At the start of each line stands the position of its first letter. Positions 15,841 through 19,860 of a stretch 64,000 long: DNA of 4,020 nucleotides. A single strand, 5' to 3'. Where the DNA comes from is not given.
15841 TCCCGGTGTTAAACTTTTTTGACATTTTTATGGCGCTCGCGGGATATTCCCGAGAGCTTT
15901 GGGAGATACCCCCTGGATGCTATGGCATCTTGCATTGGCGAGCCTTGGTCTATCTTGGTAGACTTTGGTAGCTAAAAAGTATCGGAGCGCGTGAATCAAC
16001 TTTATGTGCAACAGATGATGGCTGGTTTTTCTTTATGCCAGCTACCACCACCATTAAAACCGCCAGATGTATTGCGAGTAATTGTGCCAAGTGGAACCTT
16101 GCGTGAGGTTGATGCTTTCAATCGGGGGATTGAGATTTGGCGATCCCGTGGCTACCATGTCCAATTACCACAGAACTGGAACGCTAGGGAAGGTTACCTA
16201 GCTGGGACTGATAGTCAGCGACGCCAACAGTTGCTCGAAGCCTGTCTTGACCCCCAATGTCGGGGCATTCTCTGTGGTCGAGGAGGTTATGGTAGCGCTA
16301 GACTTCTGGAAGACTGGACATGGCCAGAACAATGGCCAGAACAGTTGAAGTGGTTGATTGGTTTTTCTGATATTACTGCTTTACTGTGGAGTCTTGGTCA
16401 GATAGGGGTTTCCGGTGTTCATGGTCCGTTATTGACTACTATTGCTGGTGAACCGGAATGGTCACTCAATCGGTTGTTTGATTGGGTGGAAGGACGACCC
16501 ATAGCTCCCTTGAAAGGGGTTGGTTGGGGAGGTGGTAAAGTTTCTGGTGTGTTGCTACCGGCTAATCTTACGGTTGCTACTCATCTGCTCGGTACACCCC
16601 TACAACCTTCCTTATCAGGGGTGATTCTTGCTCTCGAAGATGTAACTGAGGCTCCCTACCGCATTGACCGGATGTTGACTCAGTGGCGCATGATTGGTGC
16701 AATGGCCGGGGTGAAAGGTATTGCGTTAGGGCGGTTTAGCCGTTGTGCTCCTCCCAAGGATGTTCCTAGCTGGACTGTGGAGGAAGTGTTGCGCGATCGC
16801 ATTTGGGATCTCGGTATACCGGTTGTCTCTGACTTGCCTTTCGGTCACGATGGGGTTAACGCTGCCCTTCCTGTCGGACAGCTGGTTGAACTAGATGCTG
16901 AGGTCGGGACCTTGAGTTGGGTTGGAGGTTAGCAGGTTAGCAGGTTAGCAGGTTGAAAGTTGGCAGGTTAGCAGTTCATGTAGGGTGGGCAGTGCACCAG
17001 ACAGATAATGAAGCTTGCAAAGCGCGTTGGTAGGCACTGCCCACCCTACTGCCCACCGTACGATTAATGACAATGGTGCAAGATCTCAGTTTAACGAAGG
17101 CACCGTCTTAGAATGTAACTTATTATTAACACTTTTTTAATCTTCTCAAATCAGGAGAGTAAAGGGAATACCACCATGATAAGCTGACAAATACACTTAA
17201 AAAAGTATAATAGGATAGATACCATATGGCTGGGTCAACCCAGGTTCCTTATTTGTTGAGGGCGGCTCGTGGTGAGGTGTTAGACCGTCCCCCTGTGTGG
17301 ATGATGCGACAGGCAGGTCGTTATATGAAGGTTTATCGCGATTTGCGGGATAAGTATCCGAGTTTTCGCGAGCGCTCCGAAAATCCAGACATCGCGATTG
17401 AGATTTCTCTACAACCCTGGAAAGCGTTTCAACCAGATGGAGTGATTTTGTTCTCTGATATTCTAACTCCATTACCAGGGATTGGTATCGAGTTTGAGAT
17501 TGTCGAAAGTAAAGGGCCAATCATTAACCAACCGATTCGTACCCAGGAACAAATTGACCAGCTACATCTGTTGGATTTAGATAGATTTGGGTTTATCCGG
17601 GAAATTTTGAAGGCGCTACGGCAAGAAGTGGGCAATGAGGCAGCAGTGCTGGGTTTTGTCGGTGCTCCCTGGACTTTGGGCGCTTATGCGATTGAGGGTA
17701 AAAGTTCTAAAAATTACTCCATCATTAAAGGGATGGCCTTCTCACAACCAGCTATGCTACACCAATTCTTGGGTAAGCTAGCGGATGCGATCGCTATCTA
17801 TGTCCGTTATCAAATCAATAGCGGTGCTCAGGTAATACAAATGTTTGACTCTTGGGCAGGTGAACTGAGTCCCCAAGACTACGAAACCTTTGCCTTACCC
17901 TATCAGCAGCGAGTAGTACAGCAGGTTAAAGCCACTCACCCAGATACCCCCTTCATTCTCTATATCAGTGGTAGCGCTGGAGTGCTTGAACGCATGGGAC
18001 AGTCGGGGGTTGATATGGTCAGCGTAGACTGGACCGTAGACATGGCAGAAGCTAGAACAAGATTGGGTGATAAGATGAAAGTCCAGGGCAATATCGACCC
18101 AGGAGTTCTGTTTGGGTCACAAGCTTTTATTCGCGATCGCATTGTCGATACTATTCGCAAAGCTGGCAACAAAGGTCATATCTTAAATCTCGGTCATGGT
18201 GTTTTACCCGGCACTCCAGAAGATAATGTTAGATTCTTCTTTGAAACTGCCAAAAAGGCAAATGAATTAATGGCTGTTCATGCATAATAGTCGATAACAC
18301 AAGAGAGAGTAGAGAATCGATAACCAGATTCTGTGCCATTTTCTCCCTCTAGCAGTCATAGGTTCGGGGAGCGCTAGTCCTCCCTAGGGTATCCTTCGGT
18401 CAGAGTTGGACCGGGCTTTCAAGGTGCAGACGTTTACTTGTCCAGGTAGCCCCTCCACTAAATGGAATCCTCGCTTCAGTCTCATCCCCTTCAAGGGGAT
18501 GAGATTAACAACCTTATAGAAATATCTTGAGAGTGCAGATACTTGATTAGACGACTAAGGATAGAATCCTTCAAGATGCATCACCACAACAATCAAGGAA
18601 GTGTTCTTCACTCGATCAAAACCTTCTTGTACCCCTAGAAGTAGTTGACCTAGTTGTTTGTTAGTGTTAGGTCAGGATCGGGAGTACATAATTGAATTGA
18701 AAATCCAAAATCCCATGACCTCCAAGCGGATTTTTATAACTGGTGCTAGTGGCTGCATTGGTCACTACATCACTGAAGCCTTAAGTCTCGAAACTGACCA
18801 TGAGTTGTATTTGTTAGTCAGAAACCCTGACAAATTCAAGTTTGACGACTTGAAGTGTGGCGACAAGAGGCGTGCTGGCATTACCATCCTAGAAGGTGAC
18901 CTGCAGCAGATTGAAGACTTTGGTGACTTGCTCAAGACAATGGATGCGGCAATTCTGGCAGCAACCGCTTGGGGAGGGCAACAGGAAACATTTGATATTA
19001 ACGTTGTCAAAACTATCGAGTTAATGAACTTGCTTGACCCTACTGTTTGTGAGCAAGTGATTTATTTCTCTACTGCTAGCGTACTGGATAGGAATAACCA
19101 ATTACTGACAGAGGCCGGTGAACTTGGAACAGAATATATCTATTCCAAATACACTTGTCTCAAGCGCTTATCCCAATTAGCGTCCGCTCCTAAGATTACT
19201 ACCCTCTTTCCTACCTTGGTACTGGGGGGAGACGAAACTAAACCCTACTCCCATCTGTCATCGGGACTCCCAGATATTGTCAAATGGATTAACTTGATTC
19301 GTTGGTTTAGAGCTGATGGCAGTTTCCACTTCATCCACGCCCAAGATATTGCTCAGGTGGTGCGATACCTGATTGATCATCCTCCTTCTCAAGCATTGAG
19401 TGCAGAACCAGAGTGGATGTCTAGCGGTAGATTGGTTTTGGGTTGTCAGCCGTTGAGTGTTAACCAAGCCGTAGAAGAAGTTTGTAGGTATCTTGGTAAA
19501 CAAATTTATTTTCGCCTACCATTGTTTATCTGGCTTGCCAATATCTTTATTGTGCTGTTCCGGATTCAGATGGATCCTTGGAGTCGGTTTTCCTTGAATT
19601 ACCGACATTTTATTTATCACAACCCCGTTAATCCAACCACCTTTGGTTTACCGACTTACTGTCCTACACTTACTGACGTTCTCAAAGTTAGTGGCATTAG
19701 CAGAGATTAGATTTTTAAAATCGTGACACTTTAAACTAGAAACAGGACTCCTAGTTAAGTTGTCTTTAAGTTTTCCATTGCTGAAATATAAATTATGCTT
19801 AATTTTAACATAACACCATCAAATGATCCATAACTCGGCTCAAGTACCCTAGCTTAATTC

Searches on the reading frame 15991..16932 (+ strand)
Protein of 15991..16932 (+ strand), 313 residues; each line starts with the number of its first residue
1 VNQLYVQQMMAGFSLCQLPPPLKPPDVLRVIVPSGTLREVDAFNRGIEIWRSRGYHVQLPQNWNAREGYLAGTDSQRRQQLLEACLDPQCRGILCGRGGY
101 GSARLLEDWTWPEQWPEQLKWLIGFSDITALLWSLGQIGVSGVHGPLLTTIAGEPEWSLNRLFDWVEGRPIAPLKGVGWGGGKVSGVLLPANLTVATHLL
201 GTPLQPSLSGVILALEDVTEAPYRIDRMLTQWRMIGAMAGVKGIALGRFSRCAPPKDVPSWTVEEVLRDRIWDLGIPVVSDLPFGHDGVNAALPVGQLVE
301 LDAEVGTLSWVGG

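Call 85: search_protein_families(library=pfam, proteins=[window:15991-16932:+], max_evalue=0.00001)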
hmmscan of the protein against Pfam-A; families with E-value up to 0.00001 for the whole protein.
window:15991-16932:+ (313 aa): 2 families
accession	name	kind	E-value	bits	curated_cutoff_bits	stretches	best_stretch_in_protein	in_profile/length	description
PF17676.7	Peptidase_S66C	-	7.8e-34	117.3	23.7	1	185-301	1-120/120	LD-carboxypeptidase C-terminal domain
PF02016.21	Peptidase_S66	-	2.6e-27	95.8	25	1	29-145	2-121/121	LD-carboxypeptidase N-terminal domain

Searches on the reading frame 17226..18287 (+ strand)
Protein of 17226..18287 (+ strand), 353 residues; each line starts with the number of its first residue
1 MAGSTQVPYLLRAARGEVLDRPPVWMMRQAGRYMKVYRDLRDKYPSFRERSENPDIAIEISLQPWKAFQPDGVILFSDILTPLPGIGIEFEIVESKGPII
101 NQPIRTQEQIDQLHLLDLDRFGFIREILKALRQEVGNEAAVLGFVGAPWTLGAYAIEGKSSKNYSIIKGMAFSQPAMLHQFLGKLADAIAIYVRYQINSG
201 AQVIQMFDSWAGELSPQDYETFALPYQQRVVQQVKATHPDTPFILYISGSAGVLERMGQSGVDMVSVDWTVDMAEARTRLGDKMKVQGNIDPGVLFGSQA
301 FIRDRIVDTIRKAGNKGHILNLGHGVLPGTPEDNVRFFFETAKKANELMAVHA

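Call 85: search_protein_families(library=pfam, proteins=[window:17226-18287:+], max_evalue=0.00001)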
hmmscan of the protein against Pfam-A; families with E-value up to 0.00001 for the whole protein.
window:17226-18287:+ (353 aa): 1 family
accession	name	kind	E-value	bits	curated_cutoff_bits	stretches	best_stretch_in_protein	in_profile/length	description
PF01208.23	URO-D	-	5.8e-124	414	23.9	1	10-344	6-345/346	Uroporphyrinogen decarboxylase (URO-D)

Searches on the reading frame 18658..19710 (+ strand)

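Call 64: search_protein_families(library=pfam, proteins=[window:18658-19710:+], max_evalue=0.001)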
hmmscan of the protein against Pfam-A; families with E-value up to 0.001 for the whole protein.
window:18658-19710:+ (350 aa): 5 families
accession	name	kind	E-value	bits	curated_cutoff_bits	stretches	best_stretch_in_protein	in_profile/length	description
PF01370.27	Epimerase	-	1.7e-15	57.5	20.9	1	25-242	1-228/240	NAD dependent epimerase/dehydratase family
PF13460.12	NAD_binding_10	-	9.3e-11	42.4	27.2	1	29-153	1-112/184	NAD(P)H-binding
PF05368.20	NmrA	-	7.8e-07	29.4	27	1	22-106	2-79/298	NmrA-like family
PF07993.18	NAD_binding_4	-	1.1e-05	25.1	20.1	1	27-150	1-148/258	Male sterility protein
PF16363.11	GDP_Man_Dehyd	-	0.00053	20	27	1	26-132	1-119/332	GDP-mannose 4,6 dehydratase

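Call 65: search_protein_families(library=ncbifam, proteins=[window:18658-19710:+], max_evalue=0.001)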
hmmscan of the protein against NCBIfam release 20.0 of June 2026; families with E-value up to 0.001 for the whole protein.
window:18658-19710:+ (350 aa): 9 families
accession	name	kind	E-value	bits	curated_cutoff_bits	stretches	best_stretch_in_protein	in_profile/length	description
NF042423.1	oxyalk_red_Shew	equivalog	5.9e-06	25.6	580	1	22-143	8-122/331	2-alkyl-3-oxoalkanoate reductase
TIGR01179.1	galE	equivalog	9.1e-06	24.7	262.3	1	24-163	1-146/332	UDP-glucose 4-epimerase GalE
NF006073.0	PRK08219.1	equivalog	1.4e-05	24.9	218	0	23-127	4-114/227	SDR family oxidoreductase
NF042422.1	oxyalk_red_OleD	equivalog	1.4e-05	24.6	580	1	24-151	2-122/329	2-alkyl-3-oxoalkanoate reductase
TIGR01746.1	Thioester-redct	subfamily_domain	3.9e-05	23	213.35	1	25-165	2-171/371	thioester reductase domain-containing protein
TIGR03466.1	HpnA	hypoth_equivalog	0.00026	20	367.65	1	24-148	2-122/327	hopanoid-associated sugar epimerase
NF047350.1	aureusi_NRPS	equivalog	0.00041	17.3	2500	1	23-143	2028-2159/2373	aureusimine non-ribosomal peptide synthetase AusA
NF005539.0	PRK07201.1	equivalog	0.00069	18.5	549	1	25-84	3-62/657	SDR family oxidoreductase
NF047420.2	EF_P_mod_YmfI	equivalog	0.00094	19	238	0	25-102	2-77/236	elongation factor P 5-aminopentanone reductase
